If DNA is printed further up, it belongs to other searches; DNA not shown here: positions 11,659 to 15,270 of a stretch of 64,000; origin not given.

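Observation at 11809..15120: Single polypeptide with four tandem CbbX/SpoVK-like AAA+ modules, the first lacking the catalytic glutamate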

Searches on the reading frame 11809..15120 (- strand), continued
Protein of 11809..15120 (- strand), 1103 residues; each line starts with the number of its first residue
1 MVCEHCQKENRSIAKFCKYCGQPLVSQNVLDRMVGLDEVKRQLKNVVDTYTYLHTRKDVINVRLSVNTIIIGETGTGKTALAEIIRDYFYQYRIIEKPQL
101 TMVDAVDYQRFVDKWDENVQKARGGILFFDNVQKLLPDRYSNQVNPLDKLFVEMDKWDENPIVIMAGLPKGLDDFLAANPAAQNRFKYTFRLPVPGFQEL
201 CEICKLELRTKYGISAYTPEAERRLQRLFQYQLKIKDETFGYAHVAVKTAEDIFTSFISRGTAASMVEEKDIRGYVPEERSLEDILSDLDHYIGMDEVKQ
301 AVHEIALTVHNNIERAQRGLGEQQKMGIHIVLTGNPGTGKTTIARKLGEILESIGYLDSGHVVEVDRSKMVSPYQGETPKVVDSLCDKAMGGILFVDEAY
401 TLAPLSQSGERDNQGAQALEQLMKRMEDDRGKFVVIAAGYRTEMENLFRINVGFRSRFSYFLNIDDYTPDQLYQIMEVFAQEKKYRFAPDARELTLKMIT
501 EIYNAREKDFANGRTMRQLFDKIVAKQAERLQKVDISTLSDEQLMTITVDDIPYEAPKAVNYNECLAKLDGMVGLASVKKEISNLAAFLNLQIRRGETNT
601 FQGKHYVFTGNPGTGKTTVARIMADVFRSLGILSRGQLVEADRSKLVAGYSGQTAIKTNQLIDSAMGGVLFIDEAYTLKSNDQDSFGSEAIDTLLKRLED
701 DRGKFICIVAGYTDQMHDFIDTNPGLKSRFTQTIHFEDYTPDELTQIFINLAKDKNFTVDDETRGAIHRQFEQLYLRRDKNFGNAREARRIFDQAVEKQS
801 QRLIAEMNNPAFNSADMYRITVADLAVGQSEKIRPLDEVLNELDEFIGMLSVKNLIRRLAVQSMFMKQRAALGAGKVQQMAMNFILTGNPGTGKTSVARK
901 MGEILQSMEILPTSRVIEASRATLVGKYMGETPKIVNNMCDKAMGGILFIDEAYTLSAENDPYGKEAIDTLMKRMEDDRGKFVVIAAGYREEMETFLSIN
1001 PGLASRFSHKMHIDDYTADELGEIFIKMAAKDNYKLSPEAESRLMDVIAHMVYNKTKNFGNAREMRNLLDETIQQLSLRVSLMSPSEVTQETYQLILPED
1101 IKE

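Call 8: find_related_loci(query=window:11809-15120:-, collection=genome_contigs, flank=8000)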
Query window:11809-15120:- (1103 aa) in genome_contigs; peptide patterns used: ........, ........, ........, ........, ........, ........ (x = any residue, [..] = any of these).
268 stretches matched a pattern; 239 encode a relative of the query (tblastn E <= 1e-3); the best 80 are kept; 80 distinct loci.
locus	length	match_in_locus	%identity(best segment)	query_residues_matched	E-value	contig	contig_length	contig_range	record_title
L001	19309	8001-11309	95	1-1103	0e+0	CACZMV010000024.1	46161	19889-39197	MAG: uncultured Prevotellaceae bacterium isolate RUG12758 genome assembly, contig: RUG12758_asm_24, whole genome shotgun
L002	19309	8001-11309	94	1-1103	0e+0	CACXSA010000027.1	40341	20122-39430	MAG: uncultured Prevotellaceae bacterium isolate RUG11543 genome assembly, contig: RUG11543_asm_27, whole genome shotgun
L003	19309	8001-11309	88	1-1103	0e+0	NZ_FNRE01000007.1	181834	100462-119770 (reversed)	Prevotella sp. tc2-28, whole genome shotgun sequence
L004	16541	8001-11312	87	1-1103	0e+0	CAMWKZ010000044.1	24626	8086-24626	MAG TPA_asm: uncultured Prevotellaceae bacterium isolate SRR14411335_bin.6_metawrap_v1.3_MAG genome assembly, contig: NO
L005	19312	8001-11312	87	1-1103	0e+0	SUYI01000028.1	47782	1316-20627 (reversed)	MAG: Prevotella sp. isolate SIG146 NODE_1020_length_47782_cov_6.794780, whole genome shotgun sequence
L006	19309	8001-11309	88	1-1103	0e+0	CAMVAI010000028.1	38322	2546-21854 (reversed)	MAG TPA_asm: uncultured Prevotella sp. isolate SRR8387719_bin.49_metaWRAP_v1.3_MAG genome assembly, contig: ERZ14209547.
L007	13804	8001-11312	87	1-1103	0e+0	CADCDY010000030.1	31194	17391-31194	MAG: uncultured Prevotellaceae bacterium isolate RUG14561 genome assembly, contig: RUG14561_asm_30, whole genome shotgun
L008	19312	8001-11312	87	1-1103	0e+0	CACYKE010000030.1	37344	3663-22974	MAG: uncultured Prevotellaceae bacterium isolate RUG12019 genome assembly, contig: RUG12019_asm_30, whole genome shotgun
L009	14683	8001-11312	87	1-1103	0e+0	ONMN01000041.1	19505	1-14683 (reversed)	uncultured Prevotellaceae bacterium isolate RUG443 genome assembly, contig: scaffold_1200, whole genome shotgun sequence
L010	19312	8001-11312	87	1-1103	0e+0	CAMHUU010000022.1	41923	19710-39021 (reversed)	MAG: uncultured Prevotellaceae bacterium isolate SRR11784296_bin.24_metaWRAP_v1.3_MAG genome assembly, contig: ERZ122025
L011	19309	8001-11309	87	1-1103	0e+0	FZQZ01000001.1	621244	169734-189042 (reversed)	Prevotellaceae bacterium MN60 genome assembly, contig: Ga0066892_101, whole genome shotgun sequence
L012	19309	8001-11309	87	1-1103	0e+0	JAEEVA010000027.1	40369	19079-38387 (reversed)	MAG: Prevotella sp. isolate Tb.RUG.441 NODE_2785_length_40369_cov_1.698126, whole genome shotgun sequence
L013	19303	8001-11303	87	1-1101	0e+0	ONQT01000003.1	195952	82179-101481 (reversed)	uncultured Prevotellaceae bacterium isolate RUG546 genome assembly, contig: scaffold_95, whole genome shotgun sequence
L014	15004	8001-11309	87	1-1103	0e+0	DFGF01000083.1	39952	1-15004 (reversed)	MAG TPA_asm: Prevotella sp. UBA3757 UBA3757_contig_475, whole genome shotgun sequence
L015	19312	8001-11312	87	1-1103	0e+0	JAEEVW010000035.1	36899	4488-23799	MAG: Prevotella sp. isolate Tb.RUG.463 NODE_4174_length_36899_cov_5.186446, whole genome shotgun sequence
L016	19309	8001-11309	87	1-1103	0e+0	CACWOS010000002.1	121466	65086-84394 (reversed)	MAG: uncultured Prevotellaceae bacterium isolate RUG10775 genome assembly, contig: RUG10775_asm_2, whole genome shotgun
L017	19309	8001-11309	86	1-1103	0e+0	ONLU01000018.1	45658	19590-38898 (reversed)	uncultured Prevotellaceae bacterium isolate RUG431 genome assembly, contig: scaffold_489, whole genome shotgun sequence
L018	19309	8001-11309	86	1-1103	0e+0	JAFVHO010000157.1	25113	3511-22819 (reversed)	MAG: Prevotella sp. isolate RGIG5177 Sheep_Abomasum.Co__c1119084, whole genome shotgun sequence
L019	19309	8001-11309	86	1-1103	0e+0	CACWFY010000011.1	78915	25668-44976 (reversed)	MAG: uncultured Bacteroidales bacterium isolate RUG10553 genome assembly, contig: RUG10553_asm_11, whole genome shotgun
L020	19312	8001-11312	86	1-1103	0e+0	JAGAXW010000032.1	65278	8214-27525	MAG: Prevotella sp. isolate RGIG8873 Water_deer_Omasum-4__c343, whole genome shotgun sequence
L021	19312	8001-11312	86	1-1103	0e+0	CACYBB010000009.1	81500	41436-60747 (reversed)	MAG: uncultured Bacteroidales bacterium isolate RUG11782 genome assembly, contig: RUG11782_asm_9, whole genome shotgun s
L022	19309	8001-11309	86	1-1103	0e+0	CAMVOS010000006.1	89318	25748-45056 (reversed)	MAG TPA_asm: uncultured Prevotella sp. isolate SRR8387721_bin.56_metaWRAP_v1.3_MAG genome assembly, contig: ERZ14209545.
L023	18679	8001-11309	86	1-1103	0e+0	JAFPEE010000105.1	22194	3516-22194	MAG: Prevotella sp. isolate RGIG1062 Dairy_cattle_Reticulum-3__c431574, whole genome shotgun sequence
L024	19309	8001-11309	86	1-1103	0e+0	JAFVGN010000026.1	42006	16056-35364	MAG: Prevotella sp. isolate RGIG5150 Sheep_Abomasum-4__c549, whole genome shotgun sequence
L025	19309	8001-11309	86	1-1103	0e+0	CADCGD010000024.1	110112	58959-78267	MAG: uncultured Bacteroidales bacterium isolate RUG14617 genome assembly, contig: RUG14617_asm_24, whole genome shotgun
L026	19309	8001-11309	86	1-1103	0e+0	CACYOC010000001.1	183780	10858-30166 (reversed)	MAG: uncultured Bacteroidales bacterium isolate RUG12118 genome assembly, contig: RUG12118_asm_1, whole genome shotgun s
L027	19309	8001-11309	86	1-1103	0e+0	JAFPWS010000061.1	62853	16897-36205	MAG: Prevotella sp. isolate RGIG1544 Goat_Abomasum-5__c775, whole genome shotgun sequence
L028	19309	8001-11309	86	1-1103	0e+0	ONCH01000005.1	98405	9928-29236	uncultured Prevotellaceae bacterium isolate RUG172 genome assembly, contig: scaffold_129, whole genome shotgun sequence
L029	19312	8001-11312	86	1-1103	0e+0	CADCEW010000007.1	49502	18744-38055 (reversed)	MAG: uncultured Prevotellaceae bacterium isolate RUG14585 genome assembly, contig: RUG14585_asm_7, whole genome shotgun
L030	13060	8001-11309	85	1-1103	0e+0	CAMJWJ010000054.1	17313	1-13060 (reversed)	MAG: uncultured Prevotella sp. isolate SRR12081299_bin.76_metaWRAP_v1.3_MAG genome assembly, contig: ERZ12289776.4211, w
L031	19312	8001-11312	86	1-1103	0e+0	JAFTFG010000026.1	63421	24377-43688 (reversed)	MAG: Prevotella sp. isolate RGIG3765 Roe_deer_Abomasum-2__c1225, whole genome shotgun sequence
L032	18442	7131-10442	87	1-1103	0e+0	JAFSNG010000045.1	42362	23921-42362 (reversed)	MAG: Prevotella sp. isolate RGIG3297 Goat_Reticulum-4__c1083, whole genome shotgun sequence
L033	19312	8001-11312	85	1-1103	0e+0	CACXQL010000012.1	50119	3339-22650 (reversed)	MAG: uncultured Prevotellaceae bacterium isolate RUG11506 genome assembly, contig: RUG11506_asm_12, whole genome shotgun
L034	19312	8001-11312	85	1-1103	0e+0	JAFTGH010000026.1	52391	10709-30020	MAG: Prevotella sp. isolate RGIG3792 Roe_deer_Abomasum-5__c776, whole genome shotgun sequence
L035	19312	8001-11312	85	1-1103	0e+0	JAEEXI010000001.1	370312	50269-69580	MAG: Prevotella sp. isolate Tb.RUG.517 NODE_18_length_370312_cov_5.925689, whole genome shotgun sequence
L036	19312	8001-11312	85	1-1103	0e+0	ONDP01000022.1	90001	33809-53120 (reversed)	uncultured Prevotellaceae bacterium isolate RUG209 genome assembly, contig: scaffold_521, whole genome shotgun sequence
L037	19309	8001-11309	85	1-1103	0e+0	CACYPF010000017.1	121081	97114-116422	MAG: uncultured Prevotellaceae bacterium isolate RUG12152 genome assembly, contig: RUG12152_asm_17, whole genome shotgun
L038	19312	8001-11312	85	1-1103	0e+0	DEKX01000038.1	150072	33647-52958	MAG TPA_asm: Prevotella sp. UBA2711 UBA2711_contig_460, whole genome shotgun sequence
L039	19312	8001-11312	85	1-1103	0e+0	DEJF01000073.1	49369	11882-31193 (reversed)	MAG TPA_asm: Prevotella sp. UBA2755 UBA2755_contig_582, whole genome shotgun sequence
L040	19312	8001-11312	85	1-1103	0e+0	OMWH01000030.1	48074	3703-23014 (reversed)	uncultured Prevotellaceae bacterium isolate RUG037 genome assembly, contig: scaffold_1420, whole genome shotgun sequence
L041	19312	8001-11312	85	1-1103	0e+0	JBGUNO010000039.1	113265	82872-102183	MAG: Prevotella sp. isolate ruminal_MAG_208 ruminal_MAG_208_contig_0039, whole genome shotgun sequence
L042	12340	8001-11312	84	1-1103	0e+0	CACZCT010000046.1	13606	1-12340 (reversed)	MAG: uncultured Prevotellaceae bacterium isolate RUG12503 genome assembly, contig: RUG12503_asm_46, whole genome shotgun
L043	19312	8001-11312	84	1-1103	0e+0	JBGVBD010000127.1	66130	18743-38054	MAG: Prevotella sp. isolate ruminal_MAG_415 ruminal_MAG_415_contig_0128, whole genome shotgun sequence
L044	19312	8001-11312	84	1-1103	0e+0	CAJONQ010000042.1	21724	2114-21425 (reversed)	uncultured Prevotella sp. isolate Reindeer_2_mag_97 genome assembly, contig: scaffold_2751, whole genome shotgun sequenc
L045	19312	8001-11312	84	1-1103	0e+0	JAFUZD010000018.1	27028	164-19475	MAG: Prevotella sp. isolate RGIG4958 Roe_deer_Rumen-4__c30253, whole genome shotgun sequence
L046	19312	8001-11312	84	1-1103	0e+0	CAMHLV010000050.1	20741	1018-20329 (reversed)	MAG: uncultured Prevotella sp. isolate SRR11784287_bin.24_metaWRAP_v1.3_MAG genome assembly, contig: ERZ12202417.970, wh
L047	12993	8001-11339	83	1-1103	0e+0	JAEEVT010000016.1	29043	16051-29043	MAG: Prevotella sp. isolate Tb.RUG.460 NODE_6315_length_29043_cov_1.486547, whole genome shotgun sequence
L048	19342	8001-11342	82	1-1103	0e+0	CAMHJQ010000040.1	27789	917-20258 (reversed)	MAG: uncultured Prevotellaceae bacterium isolate SRR11784285_bin.40_metaWRAP_v1.3_MAG genome assembly, contig: ERZ122027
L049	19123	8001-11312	82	1-1103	0e+0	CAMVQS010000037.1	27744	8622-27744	MAG TPA_asm: uncultured Prevotella sp. isolate SRR8387715_bin.41_metaWRAP_v1.3_MAG genome assembly, contig: ERZ14209540.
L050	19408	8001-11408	81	1-1103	0e+0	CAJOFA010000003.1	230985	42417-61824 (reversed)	uncultured Prevotella sp. isolate Red_deer_3_mag_74 genome assembly, contig: scaffold_67, whole genome shotgun sequence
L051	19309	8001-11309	85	1-1103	0e+0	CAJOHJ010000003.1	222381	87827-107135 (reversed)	uncultured Prevotella sp. isolate Red_deer_4_mag_159 genome assembly, contig: scaffold_39, whole genome shotgun sequence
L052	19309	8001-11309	81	1-1103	0e+0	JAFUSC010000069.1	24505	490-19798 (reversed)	MAG: Prevotella sp. isolate RGIG4775 Roe_deer_Reticulum-2__c132510, whole genome shotgun sequence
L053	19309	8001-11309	81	1-1103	0e+0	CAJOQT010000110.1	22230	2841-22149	uncultured Prevotella sp. isolate Rumen_Coassembly_mag_841 genome assembly, contig: k87_25619814, whole genome shotgun s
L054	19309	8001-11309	81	1-1103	0e+0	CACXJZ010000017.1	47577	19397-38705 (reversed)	MAG: uncultured Prevotellaceae bacterium isolate RUG11337 genome assembly, contig: RUG11337_asm_17, whole genome shotgun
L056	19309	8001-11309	80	1-1103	0e+0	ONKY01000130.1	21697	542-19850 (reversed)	uncultured Prevotellaceae bacterium isolate RUG403 genome assembly, contig: k87_40409971, whole genome shotgun sequence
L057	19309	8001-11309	81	1-1103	0e+0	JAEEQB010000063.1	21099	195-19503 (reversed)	MAG: Prevotella sp. isolate Tb.RUG.325 NODE_9750_length_21099_cov_8.123260, whole genome shotgun sequence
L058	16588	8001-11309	86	1-1103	0e+0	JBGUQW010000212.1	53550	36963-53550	MAG: Prevotella sp. isolate ruminal_MAG_130 ruminal_MAG_130_contig_0214, whole genome shotgun sequence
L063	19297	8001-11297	80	1-1099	0e+0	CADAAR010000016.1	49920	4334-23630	MAG: uncultured Prevotellaceae bacterium isolate RUG13113 genome assembly, contig: RUG13113_asm_16, whole genome shotgun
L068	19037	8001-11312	85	1-1103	0e+0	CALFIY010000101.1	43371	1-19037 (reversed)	MAG TPA_asm: uncultured Prevotella sp. isolate ERR1278104_bin.238_CONCOCT_v1.1_MAG genome assembly, contig: ERZ842392.85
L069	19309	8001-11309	80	1-1103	0e+0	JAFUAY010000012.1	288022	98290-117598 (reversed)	MAG: Prevotella sp. isolate RGIG4329 Roe_deer_Duodenum.Co__c83919, whole genome shotgun sequence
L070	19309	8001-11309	80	1-1103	0e+0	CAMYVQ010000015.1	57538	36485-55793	MAG TPA_asm: uncultured Prevotella sp. isolate SRR10912539_bin.3_metaWRAP_v1.3_MAG genome assembly, contig: ERZ14210018.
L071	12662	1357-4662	79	1-1103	0e+0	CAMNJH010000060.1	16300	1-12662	MAG: uncultured Prevotellaceae bacterium isolate SRR1206671_bin.47_metaWRAP_v1.3_MAG genome assembly, contig: NODE.7716_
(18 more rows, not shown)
